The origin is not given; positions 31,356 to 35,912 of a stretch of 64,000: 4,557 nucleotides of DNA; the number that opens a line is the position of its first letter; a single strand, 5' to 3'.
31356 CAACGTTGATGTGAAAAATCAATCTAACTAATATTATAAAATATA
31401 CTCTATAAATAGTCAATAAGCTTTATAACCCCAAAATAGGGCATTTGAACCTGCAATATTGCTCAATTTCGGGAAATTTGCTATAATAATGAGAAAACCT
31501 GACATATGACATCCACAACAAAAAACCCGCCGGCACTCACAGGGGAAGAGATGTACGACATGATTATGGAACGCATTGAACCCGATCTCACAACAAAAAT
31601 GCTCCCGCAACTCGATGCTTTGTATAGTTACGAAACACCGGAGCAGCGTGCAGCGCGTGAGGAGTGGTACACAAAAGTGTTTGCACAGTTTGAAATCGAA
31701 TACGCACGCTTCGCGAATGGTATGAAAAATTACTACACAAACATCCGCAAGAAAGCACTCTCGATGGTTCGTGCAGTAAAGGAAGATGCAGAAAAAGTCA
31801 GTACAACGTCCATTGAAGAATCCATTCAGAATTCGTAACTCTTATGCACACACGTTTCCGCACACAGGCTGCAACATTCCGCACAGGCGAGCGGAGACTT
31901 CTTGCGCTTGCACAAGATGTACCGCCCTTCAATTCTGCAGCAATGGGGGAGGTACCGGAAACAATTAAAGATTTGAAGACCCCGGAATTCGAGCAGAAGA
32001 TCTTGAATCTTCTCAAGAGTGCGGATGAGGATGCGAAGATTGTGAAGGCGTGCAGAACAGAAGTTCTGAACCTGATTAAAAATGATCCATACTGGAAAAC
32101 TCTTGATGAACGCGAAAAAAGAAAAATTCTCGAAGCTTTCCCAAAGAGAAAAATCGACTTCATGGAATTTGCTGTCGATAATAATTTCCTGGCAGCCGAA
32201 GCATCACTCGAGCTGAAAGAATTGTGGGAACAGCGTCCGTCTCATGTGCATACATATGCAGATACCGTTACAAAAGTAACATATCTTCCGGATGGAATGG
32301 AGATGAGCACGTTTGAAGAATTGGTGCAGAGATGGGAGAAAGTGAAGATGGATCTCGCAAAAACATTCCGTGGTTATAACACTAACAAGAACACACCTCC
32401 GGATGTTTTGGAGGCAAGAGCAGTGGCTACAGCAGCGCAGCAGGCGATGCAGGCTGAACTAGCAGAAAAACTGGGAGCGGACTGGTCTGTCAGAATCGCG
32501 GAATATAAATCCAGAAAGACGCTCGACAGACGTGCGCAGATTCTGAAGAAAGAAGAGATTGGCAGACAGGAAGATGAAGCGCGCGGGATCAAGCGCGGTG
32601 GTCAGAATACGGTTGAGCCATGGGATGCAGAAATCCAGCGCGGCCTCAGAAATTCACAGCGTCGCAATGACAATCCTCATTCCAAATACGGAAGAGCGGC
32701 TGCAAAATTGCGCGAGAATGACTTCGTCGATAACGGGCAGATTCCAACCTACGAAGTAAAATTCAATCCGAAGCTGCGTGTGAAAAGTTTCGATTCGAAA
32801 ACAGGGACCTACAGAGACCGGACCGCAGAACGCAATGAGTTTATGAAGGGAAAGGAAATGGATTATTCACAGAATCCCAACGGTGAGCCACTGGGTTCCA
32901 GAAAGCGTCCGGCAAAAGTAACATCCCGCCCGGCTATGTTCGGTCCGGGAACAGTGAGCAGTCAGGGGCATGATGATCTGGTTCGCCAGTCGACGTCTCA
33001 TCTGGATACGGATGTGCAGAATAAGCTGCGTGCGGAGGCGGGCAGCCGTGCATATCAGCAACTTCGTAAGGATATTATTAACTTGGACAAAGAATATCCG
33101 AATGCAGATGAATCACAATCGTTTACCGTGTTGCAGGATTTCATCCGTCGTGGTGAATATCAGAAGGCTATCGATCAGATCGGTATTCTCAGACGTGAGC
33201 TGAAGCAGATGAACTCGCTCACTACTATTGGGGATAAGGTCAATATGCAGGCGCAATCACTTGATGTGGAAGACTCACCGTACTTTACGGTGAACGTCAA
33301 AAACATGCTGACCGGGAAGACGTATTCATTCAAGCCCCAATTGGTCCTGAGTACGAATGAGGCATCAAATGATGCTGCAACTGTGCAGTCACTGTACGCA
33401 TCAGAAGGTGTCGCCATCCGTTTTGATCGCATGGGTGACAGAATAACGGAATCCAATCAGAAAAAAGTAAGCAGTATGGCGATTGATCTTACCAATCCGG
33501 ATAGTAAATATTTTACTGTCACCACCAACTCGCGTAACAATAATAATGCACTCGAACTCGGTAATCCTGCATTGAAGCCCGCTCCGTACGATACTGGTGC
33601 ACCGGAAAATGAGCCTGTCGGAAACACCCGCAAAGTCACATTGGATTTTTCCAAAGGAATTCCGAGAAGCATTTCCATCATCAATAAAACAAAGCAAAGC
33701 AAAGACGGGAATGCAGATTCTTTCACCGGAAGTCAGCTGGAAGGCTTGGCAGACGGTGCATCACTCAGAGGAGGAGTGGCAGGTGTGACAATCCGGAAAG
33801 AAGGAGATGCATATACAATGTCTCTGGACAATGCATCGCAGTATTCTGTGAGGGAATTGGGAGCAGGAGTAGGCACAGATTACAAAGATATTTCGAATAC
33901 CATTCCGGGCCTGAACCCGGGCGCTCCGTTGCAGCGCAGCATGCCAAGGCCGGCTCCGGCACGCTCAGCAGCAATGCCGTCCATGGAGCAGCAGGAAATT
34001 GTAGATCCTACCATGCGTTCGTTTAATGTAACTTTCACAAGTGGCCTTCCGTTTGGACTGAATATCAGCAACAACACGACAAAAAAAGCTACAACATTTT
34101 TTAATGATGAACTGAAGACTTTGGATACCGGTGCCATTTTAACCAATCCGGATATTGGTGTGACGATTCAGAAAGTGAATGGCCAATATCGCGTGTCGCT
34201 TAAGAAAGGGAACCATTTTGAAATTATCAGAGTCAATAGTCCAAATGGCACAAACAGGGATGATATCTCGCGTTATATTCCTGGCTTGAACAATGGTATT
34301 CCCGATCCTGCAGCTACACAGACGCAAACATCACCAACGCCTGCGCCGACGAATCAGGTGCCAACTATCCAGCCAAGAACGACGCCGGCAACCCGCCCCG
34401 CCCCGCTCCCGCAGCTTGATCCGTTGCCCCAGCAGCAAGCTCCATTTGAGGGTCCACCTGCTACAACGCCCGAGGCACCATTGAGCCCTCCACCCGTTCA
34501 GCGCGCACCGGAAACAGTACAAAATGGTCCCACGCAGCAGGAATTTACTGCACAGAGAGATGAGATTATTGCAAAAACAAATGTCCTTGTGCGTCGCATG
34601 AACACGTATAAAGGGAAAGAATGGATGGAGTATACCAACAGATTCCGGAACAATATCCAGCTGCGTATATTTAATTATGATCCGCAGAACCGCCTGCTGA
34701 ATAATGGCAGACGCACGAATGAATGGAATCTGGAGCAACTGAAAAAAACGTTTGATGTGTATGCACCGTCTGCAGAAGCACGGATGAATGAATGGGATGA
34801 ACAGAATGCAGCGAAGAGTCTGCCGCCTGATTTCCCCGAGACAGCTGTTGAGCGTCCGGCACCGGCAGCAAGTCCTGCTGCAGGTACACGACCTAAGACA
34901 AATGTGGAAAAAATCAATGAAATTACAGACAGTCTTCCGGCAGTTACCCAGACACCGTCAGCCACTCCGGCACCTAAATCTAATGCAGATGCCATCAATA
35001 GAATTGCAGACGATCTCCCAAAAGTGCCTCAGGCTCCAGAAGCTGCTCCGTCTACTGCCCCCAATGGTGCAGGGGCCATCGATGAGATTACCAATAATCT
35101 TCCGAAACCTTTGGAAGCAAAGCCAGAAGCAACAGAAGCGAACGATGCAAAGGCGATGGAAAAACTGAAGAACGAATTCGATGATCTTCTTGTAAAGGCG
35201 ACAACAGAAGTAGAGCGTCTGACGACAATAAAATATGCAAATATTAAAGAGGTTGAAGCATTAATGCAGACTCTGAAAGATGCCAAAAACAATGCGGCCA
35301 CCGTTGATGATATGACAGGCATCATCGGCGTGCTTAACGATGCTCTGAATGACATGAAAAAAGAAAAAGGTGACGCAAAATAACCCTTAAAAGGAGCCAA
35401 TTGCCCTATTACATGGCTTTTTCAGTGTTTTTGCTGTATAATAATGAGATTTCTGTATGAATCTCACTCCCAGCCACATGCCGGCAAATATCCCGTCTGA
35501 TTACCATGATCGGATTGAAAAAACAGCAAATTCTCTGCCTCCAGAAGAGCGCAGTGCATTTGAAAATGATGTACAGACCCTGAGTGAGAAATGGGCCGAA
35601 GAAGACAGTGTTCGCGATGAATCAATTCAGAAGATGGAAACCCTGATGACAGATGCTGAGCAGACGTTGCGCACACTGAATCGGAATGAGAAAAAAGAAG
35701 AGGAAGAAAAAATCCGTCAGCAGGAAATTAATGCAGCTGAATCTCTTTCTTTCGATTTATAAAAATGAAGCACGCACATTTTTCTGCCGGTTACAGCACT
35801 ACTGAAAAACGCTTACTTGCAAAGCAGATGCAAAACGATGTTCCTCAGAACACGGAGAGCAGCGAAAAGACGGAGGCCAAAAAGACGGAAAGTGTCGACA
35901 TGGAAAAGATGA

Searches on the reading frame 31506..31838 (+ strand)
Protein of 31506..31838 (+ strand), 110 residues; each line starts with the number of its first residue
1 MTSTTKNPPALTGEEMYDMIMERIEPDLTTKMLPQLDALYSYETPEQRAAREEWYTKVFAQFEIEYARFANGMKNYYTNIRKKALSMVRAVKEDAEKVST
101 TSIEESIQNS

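Call 6: search_protein_families(library=pfam, proteins=[window:31506-31838:+], max_evalue=0.1)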
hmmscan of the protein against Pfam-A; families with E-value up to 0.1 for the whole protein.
window:31506-31838:+ (110 aa): 2 families
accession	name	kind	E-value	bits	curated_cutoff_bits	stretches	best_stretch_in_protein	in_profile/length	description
PF13851.11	GAS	-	0.005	16.7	32.3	1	67-100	7-40/200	Growth-arrest specific micro-tubule binding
PF14129.11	DUF4296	-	0.014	16.3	27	1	44-96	30-82/87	Domain of unknown function (DUF4296)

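Call 7: search_protein_families(library=ncbifam, proteins=[window:31506-31838:+], max_evalue=0.01)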
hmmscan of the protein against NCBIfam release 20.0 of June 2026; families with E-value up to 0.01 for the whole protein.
window:31506-31838:+ (110 aa): 0 families

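Call 81: search_protein_families(library=phrogs, proteins=[window:31506-31838:+], max_evalue=0.01)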
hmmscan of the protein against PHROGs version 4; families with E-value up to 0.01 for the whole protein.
window:31506-31838:+ (110 aa): 0 families

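Call 82: search_protein_families(library=padloc, proteins=[window:31506-31838:+], max_evalue=0.01)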
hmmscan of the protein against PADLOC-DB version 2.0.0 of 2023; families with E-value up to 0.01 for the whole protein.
window:31506-31838:+ (110 aa): 0 families

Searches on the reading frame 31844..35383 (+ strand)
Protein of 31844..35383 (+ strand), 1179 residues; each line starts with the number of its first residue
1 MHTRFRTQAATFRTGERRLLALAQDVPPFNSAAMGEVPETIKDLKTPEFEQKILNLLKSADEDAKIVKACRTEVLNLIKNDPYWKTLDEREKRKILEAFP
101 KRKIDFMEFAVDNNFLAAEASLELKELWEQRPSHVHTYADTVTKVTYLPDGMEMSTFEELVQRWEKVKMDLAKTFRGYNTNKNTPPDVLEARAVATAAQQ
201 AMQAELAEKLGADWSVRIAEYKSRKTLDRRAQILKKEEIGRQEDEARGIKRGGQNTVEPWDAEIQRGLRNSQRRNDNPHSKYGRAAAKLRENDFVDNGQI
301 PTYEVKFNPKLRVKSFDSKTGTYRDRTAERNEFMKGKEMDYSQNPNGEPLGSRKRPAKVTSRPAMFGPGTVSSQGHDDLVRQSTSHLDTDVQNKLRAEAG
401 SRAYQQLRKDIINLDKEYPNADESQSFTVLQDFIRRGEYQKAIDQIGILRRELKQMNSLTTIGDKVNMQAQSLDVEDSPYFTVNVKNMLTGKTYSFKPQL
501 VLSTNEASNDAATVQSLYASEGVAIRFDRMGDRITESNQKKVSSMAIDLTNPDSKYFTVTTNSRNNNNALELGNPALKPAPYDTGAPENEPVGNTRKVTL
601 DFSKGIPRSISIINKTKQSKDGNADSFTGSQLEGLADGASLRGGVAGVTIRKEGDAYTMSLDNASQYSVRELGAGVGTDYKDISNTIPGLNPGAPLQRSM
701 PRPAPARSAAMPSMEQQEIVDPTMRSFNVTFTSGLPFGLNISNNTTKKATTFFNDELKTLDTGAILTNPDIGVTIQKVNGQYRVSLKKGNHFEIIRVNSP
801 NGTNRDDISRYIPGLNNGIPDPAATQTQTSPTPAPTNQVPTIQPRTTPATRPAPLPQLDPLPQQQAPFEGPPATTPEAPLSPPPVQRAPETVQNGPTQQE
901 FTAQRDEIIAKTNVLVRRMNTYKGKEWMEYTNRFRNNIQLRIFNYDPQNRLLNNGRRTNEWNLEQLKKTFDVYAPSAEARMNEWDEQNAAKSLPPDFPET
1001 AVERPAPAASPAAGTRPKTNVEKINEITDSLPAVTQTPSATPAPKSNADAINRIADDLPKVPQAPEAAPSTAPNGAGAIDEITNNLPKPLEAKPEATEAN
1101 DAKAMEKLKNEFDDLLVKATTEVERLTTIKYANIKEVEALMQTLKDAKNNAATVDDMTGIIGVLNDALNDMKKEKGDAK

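Call 6: search_protein_families(library=pfam, proteins=[window:31844-35383:+], max_evalue=0.1)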
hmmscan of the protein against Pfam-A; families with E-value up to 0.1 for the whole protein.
window:31844-35383:+ (1179 aa): 1 family
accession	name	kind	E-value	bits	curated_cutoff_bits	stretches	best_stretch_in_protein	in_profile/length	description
PF13919.11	ASXH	-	0.094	13.2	25.8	0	72-104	27-58/130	Asx homology domain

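Call 63: search_solved_structures(query=window:31844-35383:+, max_evalue=0.1)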
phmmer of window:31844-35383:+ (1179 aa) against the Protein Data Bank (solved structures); distinct sequences matched with E-value up to 0.1: 0.

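Call 81: search_protein_families(library=phrogs, proteins=[window:31844-35383:+], max_evalue=0.01)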
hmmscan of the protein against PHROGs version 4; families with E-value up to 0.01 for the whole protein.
window:31844-35383:+ (1179 aa): 0 families

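Call 82: search_protein_families(library=padloc, proteins=[window:31844-35383:+], max_evalue=0.01)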
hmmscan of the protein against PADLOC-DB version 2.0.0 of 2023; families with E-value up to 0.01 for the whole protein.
window:31844-35383:+ (1179 aa): 0 families

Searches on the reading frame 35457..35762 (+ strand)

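Call 6: search_protein_families(library=pfam, proteins=[window:35457-35762:+], max_evalue=0.1)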
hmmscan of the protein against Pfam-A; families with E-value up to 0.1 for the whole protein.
window:35457-35762:+ (101 aa): 1 family
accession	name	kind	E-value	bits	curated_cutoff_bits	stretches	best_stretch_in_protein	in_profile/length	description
PF09675.16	Chlamy_scaf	-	0.0048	17.4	25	1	19-76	74-114/134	Chlamydia-phage Chp2 scaffold (Chlamy_scaf)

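Call 81: search_protein_families(library=phrogs, proteins=[window:35457-35762:+], max_evalue=0.01)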
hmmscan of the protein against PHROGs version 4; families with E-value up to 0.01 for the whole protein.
window:35457-35762:+ (101 aa): 0 families

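Call 82: search_protein_families(library=padloc, proteins=[window:35457-35762:+], max_evalue=0.01)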
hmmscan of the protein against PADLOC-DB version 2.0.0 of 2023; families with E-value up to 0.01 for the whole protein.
window:35457-35762:+ (101 aa): 0 families
